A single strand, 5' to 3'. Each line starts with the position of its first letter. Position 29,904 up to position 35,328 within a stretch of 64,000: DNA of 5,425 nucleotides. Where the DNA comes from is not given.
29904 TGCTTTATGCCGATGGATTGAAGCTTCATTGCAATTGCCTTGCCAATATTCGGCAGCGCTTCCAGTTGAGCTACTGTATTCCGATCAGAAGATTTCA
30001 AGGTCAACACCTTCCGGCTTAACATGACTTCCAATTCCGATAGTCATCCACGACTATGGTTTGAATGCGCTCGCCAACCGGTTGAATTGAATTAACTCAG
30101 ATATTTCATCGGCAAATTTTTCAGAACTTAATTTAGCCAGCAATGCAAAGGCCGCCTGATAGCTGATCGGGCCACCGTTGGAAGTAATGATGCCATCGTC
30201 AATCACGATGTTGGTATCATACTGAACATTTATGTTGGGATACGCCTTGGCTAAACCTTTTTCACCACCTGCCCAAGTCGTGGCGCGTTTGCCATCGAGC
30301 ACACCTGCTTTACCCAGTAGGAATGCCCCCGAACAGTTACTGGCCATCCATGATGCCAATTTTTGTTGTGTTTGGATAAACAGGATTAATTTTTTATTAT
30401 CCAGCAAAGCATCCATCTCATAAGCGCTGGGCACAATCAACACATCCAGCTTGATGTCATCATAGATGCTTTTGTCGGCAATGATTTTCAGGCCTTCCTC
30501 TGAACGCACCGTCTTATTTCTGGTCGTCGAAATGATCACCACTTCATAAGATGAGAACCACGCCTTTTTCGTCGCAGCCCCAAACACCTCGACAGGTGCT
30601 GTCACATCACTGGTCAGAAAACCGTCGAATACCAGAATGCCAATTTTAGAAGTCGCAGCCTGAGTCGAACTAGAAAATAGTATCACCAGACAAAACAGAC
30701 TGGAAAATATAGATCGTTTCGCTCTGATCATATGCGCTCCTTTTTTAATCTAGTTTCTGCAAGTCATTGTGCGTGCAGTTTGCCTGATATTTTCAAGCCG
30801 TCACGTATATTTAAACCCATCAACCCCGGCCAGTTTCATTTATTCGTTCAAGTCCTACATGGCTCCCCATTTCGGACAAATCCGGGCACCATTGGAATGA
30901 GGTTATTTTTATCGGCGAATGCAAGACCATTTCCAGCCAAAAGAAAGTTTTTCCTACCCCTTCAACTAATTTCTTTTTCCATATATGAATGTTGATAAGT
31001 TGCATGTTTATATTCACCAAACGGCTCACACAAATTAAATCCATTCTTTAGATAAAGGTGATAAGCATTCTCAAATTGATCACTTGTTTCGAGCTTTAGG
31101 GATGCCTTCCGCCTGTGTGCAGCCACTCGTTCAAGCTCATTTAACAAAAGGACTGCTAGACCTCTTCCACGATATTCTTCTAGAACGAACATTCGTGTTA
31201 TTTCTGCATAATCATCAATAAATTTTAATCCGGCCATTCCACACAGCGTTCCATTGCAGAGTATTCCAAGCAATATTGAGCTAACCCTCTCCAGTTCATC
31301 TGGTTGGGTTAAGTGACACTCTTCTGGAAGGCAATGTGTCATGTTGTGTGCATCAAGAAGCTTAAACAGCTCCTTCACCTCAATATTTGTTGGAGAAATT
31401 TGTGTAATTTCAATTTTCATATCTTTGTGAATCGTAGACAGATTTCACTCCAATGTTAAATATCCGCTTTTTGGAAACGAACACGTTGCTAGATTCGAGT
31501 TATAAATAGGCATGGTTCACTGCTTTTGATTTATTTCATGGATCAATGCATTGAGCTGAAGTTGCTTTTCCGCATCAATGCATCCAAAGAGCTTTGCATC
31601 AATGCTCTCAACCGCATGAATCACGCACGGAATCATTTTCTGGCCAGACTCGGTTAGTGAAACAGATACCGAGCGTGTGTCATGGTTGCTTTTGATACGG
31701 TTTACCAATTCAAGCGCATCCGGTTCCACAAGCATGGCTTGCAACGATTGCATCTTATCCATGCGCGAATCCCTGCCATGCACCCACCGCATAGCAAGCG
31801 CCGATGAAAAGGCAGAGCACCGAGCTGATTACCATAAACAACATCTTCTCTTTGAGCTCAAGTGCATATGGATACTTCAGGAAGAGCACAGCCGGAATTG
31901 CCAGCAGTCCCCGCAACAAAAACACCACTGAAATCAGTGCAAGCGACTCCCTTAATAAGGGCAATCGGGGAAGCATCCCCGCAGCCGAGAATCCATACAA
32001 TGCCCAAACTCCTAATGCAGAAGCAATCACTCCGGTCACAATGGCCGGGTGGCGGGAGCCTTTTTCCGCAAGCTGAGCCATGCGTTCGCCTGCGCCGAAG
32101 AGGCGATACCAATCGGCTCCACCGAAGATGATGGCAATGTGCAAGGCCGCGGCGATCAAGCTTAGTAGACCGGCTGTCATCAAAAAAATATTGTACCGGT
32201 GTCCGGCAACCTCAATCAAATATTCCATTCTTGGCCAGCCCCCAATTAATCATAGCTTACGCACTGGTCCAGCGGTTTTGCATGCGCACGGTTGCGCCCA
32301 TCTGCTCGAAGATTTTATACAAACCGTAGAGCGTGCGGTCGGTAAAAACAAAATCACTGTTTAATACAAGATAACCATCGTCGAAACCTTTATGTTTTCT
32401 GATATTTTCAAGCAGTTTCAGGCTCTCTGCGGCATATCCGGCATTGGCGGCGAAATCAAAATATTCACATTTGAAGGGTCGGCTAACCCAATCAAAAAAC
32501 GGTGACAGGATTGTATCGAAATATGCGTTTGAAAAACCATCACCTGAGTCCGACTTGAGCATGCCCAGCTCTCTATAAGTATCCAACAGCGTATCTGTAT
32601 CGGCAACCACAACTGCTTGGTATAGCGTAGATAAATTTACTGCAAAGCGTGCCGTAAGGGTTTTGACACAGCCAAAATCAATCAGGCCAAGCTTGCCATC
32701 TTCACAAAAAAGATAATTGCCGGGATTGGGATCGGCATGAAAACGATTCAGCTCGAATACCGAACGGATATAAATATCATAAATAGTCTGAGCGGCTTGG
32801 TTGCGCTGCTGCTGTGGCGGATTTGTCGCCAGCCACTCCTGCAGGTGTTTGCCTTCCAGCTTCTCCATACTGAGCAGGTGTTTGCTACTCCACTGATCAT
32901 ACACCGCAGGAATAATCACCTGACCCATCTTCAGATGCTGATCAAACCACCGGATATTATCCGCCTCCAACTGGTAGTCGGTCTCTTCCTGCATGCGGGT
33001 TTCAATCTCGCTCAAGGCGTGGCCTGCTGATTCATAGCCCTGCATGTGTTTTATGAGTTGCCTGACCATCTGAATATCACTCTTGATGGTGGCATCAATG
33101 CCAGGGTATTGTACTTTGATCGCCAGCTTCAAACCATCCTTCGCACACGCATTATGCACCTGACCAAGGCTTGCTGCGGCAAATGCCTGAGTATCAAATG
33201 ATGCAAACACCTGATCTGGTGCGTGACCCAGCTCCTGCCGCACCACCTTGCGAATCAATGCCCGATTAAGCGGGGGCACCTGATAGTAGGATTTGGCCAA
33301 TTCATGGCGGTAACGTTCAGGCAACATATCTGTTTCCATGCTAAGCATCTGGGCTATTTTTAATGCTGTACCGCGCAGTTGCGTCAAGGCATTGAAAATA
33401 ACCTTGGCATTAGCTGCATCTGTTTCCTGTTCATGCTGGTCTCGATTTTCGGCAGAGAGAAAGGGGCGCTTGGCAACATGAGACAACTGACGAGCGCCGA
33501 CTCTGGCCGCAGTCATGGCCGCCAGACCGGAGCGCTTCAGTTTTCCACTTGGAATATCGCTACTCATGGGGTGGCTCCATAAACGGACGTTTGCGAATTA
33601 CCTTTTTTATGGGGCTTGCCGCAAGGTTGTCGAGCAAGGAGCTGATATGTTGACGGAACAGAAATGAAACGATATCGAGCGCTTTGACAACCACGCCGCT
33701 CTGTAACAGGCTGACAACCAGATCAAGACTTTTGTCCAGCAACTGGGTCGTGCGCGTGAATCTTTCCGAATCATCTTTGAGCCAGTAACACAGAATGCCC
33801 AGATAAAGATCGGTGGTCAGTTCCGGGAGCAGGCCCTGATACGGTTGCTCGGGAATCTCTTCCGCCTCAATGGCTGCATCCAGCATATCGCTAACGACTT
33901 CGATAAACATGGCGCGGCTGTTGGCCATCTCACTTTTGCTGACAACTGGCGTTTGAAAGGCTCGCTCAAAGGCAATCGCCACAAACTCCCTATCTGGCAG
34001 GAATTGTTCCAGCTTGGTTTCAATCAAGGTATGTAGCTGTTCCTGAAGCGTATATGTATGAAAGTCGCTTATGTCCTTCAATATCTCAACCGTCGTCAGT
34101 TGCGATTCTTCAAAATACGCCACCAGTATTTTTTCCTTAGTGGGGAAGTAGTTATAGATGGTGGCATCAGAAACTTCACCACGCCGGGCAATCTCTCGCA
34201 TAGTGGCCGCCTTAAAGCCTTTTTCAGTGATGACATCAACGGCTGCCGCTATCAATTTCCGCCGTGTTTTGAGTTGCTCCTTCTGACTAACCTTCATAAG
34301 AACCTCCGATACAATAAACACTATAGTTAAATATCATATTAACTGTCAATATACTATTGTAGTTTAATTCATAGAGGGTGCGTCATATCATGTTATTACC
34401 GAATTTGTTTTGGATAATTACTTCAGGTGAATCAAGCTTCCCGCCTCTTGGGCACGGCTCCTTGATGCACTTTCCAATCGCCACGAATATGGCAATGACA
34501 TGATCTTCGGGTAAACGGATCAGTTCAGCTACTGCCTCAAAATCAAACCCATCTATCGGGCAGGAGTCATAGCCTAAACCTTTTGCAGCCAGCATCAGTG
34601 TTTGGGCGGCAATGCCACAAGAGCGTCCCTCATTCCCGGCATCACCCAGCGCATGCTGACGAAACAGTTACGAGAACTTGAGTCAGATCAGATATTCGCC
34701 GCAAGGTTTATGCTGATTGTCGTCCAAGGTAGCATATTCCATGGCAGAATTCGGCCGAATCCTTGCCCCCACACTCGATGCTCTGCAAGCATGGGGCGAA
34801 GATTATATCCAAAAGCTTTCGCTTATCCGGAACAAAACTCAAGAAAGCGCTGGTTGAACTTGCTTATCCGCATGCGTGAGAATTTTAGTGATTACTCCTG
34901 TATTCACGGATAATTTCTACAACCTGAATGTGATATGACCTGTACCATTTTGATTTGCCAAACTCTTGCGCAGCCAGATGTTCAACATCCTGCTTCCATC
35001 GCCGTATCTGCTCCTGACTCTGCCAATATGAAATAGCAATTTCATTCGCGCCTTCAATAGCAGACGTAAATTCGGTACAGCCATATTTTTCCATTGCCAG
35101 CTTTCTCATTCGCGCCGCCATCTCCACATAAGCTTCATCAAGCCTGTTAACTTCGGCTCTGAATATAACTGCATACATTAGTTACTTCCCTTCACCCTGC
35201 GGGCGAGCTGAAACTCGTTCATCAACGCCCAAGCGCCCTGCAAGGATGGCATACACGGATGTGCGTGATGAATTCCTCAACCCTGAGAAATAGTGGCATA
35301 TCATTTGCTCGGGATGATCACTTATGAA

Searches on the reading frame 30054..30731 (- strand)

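Call 64: search_protein_families(library=pfam, proteins=[window:30054-30731:-], max_evalue=0.001)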
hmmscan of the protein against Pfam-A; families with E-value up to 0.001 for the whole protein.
window:30054-30731:- (225 aa): 1 family
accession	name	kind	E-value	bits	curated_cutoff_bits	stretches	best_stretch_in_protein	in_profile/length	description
PF01965.30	DJ-1_PfpI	-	1.3e-20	74.3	26.6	1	29-197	2-162/165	DJ-1/PfpI family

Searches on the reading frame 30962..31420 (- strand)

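Call 64: search_protein_families(library=pfam, proteins=[window:30962-31420:-], max_evalue=0.001)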
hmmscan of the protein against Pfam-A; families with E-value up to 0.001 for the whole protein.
window:30962-31420:- (152 aa): 4 families
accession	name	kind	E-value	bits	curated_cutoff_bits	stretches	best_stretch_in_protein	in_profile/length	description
PF00583.31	Acetyltransf_1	-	4.6e-16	59.6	20.7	1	33-128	18-116/116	Acetyltransferase (GNAT) family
PF13508.13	Acetyltransf_7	-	3.3e-12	47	27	1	55-129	10-83/84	Acetyltransferase (GNAT) domain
PF13673.13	Acetyltransf_10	-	3.9e-09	37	23.6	1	48-144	31-123/128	Acetyltransferase (GNAT) domain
PF08445.16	FR47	-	3.5e-05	24.1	22.1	1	55-130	5-79/86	FR47-like protein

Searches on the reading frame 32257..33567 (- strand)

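Call 64: search_protein_families(library=pfam, proteins=[window:32257-33567:-], max_evalue=0.001)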
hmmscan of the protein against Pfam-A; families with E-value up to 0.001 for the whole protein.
window:32257-33567:- (436 aa): 2 families
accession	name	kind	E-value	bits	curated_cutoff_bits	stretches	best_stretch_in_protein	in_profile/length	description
PF03109.22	ABC1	-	1e-53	182.5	22.9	1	96-328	5-241/244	ABC1 atypical kinase-like domain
PF01636.29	APH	-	0.00012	22.3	23.2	1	237-301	130-197/239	Phosphotransferase enzyme family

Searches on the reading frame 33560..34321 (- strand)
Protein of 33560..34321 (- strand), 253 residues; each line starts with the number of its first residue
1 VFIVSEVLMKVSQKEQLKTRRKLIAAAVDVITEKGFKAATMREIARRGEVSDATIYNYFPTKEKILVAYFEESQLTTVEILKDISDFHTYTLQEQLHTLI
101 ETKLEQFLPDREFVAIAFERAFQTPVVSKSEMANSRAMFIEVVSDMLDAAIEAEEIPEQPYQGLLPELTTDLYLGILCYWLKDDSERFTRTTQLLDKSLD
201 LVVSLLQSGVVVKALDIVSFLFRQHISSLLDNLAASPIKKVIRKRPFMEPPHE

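Call 64: search_protein_families(library=pfam, proteins=[window:33560-34321:-], max_evalue=0.001)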
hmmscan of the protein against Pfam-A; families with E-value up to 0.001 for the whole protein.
window:33560-34321:- (253 aa): 2 families
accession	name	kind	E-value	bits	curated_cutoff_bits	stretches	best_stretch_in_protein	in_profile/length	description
PF17931.6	TetR_C_23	-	5.9e-24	85.1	29.1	1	96-221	2-127/127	Tetracyclin repressor-like, C-terminal domain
PF00440.29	TetR_N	-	8e-15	54.8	24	1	23-68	1-46/47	Bacterial regulatory proteins, tetR family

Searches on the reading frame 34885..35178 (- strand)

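Call 64: search_protein_families(library=pfam, proteins=[window:34885-35178:-], max_evalue=0.001)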
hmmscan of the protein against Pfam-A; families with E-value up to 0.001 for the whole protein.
window:34885-35178:- (97 aa): 1 family
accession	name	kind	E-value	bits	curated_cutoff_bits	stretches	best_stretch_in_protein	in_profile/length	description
PF13826.12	Monooxy_af470-like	-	0.00025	21.8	25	1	15-84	21-92/118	Monooxygenase af470-like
